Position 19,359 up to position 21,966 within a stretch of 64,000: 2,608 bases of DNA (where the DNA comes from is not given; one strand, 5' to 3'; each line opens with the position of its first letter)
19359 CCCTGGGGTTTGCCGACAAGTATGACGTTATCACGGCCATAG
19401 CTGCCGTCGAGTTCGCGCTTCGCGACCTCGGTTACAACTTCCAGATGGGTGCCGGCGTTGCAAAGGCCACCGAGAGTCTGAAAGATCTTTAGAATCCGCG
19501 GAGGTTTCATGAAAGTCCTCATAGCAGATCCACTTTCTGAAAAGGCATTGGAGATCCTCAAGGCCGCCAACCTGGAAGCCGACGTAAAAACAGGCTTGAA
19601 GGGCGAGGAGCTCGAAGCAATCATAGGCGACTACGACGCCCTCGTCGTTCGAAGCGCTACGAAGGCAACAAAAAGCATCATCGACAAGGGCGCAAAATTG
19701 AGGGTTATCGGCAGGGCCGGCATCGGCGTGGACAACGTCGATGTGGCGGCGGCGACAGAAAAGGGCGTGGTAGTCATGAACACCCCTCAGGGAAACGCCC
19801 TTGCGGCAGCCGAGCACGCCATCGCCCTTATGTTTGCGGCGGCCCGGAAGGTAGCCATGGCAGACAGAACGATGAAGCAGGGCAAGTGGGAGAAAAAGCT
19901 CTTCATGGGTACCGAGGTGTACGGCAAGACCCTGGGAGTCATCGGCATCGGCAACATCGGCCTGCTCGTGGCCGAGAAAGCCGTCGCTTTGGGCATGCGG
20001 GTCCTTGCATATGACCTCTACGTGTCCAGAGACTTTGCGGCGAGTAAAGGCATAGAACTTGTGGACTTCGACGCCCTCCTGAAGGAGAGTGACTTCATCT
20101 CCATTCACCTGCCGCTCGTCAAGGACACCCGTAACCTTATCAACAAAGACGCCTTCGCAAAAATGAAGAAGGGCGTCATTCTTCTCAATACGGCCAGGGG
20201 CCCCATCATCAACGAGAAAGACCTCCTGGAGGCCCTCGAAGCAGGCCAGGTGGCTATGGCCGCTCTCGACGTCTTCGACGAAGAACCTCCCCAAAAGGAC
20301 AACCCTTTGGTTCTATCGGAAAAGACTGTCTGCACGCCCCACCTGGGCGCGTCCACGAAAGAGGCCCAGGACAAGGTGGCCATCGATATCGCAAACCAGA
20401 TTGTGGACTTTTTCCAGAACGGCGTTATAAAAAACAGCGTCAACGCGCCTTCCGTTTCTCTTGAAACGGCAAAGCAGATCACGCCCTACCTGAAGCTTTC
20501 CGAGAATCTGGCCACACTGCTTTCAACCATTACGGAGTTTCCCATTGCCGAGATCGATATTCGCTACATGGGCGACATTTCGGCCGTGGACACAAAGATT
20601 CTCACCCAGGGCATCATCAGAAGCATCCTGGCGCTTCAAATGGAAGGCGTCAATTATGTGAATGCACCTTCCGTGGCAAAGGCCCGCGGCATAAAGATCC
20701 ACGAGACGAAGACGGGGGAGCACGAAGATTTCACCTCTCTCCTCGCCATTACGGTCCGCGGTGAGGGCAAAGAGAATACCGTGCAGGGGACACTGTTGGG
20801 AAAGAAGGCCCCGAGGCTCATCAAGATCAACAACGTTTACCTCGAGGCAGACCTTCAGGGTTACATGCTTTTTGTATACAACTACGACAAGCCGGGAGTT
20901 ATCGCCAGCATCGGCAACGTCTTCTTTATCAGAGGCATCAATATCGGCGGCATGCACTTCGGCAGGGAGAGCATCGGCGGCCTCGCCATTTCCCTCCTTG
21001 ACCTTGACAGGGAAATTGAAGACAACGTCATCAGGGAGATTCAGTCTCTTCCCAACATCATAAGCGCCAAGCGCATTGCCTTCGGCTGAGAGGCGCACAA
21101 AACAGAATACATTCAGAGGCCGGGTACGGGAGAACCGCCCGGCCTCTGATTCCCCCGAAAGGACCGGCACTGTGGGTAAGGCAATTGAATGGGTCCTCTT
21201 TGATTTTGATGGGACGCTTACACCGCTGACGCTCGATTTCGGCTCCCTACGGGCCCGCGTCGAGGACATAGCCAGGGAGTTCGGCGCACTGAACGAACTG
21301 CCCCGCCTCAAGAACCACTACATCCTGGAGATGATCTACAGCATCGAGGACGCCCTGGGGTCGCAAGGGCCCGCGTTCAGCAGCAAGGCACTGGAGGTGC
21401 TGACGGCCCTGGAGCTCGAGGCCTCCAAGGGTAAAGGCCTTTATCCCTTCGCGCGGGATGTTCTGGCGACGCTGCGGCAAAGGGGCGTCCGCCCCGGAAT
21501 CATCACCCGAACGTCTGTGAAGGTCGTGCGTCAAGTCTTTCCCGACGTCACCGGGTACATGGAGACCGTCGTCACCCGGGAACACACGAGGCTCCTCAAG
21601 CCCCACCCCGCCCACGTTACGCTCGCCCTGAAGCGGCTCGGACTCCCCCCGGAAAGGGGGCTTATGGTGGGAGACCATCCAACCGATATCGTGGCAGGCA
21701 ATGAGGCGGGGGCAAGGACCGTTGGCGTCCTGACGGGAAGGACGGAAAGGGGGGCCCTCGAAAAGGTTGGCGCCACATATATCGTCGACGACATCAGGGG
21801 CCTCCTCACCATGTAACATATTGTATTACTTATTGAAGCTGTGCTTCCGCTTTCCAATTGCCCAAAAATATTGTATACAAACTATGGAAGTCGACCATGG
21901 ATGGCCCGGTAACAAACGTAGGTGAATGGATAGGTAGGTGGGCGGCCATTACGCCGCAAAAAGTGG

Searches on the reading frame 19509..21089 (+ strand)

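Call 119: search_protein_families(library=pfam, proteins=[window:19509-21089:+], max_evalue=0.00001)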
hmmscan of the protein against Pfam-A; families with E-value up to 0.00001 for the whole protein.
window:19509-21089:+ (526 aa): 4 families
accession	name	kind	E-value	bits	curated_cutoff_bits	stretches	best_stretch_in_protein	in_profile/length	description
PF02826.25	2-Hacid_dh_C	-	1.9e-63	213.5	25.1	1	105-280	1-178/178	D-isomer specific 2-hydroxyacid dehydrogenase, NAD binding domain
PF00389.36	2-Hacid_dh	-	1.5e-36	125.5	24.6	1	3-312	1-134/134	D-isomer specific 2-hydroxyacid dehydrogenase, catalytic domain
PF19304.4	PGDH_inter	-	2.4e-31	108.7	27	1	324-441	2-119/119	D-3-phosphoglycerate dehydrogenase intervening domain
PF01842.31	ACT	-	2.2e-07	31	27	1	452-515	1-65/66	ACT domain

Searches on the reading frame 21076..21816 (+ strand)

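Call 119: search_protein_families(library=pfam, proteins=[window:21076-21816:+], max_evalue=0.00001)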
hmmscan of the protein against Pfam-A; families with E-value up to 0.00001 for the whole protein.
window:21076-21816:+ (246 aa): 4 families
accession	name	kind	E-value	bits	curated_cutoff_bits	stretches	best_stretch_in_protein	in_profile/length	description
PF00702.32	Hydrolase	-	1.4e-21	78.2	26.4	1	38-212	2-191/191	haloacid dehalogenase-like hydrolase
PF13419.12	HAD_2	-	1.3e-19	71.4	23.8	1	40-218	1-178/178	Haloacid dehalogenase-like hydrolase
PF13242.12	Hydrolase_like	-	1.7e-18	66.7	22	1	175-241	4-73/75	HAD-hyrolase-like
PF12710.13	HAD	-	3.7e-07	31.2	27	1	40-205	1-185/189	haloacid dehalogenase-like hydrolase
